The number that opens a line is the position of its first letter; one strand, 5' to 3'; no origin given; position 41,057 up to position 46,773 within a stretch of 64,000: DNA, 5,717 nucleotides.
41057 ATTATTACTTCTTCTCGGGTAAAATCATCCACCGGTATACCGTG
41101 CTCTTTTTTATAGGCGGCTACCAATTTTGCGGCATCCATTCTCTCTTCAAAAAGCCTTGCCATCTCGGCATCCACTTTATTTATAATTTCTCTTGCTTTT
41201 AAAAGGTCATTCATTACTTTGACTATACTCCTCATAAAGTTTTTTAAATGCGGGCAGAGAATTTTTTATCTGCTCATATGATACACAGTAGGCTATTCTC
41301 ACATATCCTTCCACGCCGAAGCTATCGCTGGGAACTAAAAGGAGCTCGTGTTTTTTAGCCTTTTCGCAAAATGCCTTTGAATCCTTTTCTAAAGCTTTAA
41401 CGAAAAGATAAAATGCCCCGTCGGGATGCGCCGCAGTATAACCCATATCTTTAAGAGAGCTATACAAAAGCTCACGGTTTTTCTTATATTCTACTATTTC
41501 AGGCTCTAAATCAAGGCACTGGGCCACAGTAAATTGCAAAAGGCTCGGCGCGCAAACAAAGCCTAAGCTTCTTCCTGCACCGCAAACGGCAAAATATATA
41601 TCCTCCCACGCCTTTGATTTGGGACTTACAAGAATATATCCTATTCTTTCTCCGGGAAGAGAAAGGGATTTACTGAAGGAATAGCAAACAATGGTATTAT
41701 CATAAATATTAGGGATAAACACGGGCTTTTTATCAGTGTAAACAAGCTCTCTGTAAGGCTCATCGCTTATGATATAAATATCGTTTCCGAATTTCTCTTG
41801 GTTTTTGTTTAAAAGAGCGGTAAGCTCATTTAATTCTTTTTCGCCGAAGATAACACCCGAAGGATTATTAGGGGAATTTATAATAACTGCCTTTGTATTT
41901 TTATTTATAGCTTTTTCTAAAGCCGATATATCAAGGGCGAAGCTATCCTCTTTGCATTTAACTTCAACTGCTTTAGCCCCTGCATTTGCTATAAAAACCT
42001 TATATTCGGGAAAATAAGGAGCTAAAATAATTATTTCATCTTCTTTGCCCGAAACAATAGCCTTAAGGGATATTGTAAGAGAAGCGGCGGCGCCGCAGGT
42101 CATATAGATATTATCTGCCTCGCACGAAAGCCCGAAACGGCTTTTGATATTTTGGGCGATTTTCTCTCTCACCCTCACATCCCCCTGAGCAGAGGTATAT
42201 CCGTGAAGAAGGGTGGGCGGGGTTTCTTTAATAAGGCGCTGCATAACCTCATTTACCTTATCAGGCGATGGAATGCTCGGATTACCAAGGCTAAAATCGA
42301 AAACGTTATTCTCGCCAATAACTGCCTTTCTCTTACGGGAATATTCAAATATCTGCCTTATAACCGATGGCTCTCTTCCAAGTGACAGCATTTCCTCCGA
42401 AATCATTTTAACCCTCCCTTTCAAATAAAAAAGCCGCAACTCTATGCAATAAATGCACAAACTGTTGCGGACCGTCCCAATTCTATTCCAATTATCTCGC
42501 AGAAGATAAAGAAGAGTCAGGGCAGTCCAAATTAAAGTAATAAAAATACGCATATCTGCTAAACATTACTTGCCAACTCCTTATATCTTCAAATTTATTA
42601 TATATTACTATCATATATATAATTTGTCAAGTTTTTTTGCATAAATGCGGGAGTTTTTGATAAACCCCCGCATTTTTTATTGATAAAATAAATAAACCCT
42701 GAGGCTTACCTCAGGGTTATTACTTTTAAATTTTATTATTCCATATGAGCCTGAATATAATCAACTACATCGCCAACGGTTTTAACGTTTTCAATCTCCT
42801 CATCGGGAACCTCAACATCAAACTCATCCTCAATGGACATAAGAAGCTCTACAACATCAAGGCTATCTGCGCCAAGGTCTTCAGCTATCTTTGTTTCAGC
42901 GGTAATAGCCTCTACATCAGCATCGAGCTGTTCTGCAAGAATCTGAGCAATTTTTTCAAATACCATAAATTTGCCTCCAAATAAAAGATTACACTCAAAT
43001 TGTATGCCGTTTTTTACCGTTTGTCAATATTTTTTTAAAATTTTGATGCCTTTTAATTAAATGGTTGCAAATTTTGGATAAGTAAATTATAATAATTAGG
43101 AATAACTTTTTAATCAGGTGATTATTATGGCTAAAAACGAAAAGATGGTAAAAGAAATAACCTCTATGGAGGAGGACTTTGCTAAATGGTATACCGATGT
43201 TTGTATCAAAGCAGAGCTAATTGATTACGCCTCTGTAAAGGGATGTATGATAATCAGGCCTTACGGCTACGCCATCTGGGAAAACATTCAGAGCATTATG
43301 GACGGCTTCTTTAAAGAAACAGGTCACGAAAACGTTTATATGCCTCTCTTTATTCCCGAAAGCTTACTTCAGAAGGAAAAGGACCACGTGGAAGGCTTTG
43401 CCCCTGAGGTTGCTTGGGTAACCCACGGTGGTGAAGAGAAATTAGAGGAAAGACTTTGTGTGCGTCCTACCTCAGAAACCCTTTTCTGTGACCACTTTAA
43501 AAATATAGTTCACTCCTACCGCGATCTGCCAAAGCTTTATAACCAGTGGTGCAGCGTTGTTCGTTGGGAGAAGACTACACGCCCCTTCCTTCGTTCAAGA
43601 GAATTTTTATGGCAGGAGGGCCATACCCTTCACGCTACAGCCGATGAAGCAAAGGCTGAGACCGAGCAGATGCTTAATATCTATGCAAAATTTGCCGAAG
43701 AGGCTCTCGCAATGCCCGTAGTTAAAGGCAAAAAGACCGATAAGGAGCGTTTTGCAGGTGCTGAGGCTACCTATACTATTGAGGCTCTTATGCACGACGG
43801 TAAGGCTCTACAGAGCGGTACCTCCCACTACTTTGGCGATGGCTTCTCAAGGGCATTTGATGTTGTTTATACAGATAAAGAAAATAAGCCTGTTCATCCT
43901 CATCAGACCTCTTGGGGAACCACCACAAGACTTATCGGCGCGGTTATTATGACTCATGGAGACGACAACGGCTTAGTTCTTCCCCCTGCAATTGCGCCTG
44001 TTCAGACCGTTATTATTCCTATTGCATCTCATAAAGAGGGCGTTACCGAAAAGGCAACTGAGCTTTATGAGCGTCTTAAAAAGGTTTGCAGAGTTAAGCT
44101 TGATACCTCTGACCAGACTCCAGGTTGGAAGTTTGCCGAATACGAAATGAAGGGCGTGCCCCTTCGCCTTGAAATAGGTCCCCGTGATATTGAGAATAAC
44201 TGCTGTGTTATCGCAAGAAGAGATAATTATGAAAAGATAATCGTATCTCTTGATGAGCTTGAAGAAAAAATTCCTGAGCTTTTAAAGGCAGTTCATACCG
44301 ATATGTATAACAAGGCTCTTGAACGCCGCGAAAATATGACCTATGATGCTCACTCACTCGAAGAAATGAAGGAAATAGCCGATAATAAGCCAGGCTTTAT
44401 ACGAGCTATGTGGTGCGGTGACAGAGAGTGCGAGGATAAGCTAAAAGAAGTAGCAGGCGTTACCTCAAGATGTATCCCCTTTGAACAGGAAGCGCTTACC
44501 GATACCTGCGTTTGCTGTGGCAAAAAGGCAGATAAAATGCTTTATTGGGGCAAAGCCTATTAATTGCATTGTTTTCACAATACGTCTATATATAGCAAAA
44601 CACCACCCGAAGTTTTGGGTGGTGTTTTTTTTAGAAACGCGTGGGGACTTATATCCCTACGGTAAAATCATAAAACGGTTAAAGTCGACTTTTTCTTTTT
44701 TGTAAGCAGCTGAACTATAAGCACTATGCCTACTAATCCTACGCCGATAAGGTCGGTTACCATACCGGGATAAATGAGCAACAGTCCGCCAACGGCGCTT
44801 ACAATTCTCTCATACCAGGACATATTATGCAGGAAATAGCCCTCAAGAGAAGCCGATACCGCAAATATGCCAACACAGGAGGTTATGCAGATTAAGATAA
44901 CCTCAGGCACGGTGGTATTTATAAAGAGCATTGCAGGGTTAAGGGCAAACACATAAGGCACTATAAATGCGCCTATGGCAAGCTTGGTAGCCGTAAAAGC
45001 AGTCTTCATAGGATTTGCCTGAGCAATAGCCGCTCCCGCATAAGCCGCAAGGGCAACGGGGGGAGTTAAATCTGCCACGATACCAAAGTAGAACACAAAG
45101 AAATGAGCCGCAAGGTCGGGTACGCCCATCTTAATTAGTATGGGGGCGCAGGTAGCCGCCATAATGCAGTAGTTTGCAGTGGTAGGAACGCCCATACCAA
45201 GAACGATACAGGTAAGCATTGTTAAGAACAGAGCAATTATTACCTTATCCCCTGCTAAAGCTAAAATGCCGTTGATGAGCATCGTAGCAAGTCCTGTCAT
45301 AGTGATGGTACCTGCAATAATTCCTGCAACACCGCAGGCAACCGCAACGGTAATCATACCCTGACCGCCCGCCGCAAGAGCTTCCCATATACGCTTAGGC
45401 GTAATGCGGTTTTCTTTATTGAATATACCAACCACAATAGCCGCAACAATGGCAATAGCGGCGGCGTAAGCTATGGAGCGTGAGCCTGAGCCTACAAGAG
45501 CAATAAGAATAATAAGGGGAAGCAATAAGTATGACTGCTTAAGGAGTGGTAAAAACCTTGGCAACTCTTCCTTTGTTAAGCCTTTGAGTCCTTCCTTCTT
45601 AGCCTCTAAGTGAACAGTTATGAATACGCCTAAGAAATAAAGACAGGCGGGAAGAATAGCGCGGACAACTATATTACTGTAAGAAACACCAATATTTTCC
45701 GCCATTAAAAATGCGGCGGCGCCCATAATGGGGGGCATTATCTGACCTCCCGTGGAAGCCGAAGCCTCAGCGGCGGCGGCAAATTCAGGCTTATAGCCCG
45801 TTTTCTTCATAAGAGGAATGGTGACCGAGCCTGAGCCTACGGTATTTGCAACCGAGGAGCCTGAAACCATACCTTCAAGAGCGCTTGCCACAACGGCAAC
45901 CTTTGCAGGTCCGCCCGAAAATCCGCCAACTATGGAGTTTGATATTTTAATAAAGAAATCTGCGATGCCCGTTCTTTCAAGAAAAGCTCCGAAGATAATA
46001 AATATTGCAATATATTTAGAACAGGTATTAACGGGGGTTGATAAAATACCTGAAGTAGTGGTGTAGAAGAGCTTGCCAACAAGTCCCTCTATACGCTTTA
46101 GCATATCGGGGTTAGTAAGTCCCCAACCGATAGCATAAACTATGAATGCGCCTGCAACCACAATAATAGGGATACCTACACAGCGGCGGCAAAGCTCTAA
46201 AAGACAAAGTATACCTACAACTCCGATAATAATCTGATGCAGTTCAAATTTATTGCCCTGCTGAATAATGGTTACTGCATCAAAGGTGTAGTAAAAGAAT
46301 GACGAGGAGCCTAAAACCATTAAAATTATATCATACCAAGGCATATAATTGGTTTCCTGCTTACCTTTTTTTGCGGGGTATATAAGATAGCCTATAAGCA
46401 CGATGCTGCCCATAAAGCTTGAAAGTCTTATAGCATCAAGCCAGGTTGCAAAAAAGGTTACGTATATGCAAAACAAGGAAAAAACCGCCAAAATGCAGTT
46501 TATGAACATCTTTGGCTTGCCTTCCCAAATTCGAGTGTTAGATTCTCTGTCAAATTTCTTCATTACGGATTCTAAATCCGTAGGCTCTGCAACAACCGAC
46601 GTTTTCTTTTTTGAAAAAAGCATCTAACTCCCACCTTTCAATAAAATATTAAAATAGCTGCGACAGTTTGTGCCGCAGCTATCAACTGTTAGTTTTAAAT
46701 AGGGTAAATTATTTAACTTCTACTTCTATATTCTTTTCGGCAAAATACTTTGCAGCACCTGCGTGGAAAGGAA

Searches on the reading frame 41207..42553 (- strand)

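Call 70: search_protein_families(library=pfam, proteins=[window:41207-42553:-], max_evalue=0.00001)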
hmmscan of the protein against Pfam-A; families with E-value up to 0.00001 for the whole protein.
window:41207-42553:- (448 aa): 2 families
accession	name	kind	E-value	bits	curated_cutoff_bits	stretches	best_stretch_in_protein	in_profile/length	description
PF00155.27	Aminotran_1_2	-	6.4e-49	167.5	19.7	1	83-431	2-356/361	Aminotransferase class I and II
PF01041.23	DegT_DnrJ_EryC1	-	1.7e-08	34.5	19.8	1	148-225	41-118/360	DegT/DnrJ/EryC1/StrS aminotransferase family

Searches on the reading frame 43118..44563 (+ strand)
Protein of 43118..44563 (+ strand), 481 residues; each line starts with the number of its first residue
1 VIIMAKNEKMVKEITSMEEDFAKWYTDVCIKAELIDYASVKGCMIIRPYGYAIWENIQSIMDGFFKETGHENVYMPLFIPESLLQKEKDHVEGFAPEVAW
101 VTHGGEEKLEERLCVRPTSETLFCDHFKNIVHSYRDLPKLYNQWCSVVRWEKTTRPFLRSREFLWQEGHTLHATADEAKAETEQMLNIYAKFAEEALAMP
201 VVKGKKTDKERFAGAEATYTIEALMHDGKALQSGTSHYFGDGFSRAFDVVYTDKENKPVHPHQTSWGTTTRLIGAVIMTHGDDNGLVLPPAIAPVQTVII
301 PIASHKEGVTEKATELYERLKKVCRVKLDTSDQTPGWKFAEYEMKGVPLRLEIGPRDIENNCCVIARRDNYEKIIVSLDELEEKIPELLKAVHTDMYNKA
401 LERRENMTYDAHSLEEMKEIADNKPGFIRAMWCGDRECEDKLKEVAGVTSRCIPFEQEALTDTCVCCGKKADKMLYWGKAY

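Call 70: search_protein_families(library=pfam, proteins=[window:43118-44563:+], max_evalue=0.00001)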
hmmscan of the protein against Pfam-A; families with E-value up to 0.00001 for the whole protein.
window:43118-44563:+ (481 aa): 3 families
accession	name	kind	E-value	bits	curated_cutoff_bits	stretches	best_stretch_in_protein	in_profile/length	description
PF09180.16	ProRS-C_1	-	2.7e-25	88.8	31.5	1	414-481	1-71/71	Prolyl-tRNA synthetase, C-terminal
PF00587.30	tRNA-synt_2b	-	2.5e-23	83.5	29.3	1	107-277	5-176/179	tRNA synthetase class II core domain (G, H, P, S and T)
PF03129.25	HGTP_anticodon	-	5.9e-21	74.9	21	1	296-387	1-93/94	Anticodon binding domain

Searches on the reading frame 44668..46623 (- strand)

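Call 70: search_protein_families(library=pfam, proteins=[window:44668-46623:-], max_evalue=0.00001)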
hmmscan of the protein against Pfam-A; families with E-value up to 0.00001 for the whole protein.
window:44668-46623:- (651 aa): 1 family
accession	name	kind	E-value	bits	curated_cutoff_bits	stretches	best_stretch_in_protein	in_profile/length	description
PF06808.19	DctM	-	2.4e-95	320.2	23.8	1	136-569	1-408/413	Tripartite ATP-independent periplasmic transporter, DctM component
